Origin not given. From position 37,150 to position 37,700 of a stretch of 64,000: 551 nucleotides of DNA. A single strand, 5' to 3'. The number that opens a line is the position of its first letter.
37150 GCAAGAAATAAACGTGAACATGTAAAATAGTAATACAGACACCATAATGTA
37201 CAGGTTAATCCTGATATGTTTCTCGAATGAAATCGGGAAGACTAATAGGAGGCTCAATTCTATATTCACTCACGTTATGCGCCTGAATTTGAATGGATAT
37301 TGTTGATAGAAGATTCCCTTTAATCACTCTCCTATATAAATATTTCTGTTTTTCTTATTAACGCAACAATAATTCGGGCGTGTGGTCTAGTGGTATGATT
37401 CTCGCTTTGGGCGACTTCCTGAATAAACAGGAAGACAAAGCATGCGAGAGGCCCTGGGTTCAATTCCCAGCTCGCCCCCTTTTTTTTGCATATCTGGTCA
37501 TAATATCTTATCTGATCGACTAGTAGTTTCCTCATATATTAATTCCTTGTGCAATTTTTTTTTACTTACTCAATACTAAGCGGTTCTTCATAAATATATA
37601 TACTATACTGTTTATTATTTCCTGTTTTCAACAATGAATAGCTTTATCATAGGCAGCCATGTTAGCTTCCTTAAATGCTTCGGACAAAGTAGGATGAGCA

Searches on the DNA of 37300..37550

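Call 60: search_rna_families(source=window, start=37300, end=37550, threshold=gathering, show_alignments=1)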
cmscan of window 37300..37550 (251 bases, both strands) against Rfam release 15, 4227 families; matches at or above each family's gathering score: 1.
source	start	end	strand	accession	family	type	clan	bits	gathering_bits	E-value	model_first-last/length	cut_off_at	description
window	37376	37478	+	RF00005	tRNA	Gene; tRNA;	CL00001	48.7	29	9e-10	1-71/71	no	tRNA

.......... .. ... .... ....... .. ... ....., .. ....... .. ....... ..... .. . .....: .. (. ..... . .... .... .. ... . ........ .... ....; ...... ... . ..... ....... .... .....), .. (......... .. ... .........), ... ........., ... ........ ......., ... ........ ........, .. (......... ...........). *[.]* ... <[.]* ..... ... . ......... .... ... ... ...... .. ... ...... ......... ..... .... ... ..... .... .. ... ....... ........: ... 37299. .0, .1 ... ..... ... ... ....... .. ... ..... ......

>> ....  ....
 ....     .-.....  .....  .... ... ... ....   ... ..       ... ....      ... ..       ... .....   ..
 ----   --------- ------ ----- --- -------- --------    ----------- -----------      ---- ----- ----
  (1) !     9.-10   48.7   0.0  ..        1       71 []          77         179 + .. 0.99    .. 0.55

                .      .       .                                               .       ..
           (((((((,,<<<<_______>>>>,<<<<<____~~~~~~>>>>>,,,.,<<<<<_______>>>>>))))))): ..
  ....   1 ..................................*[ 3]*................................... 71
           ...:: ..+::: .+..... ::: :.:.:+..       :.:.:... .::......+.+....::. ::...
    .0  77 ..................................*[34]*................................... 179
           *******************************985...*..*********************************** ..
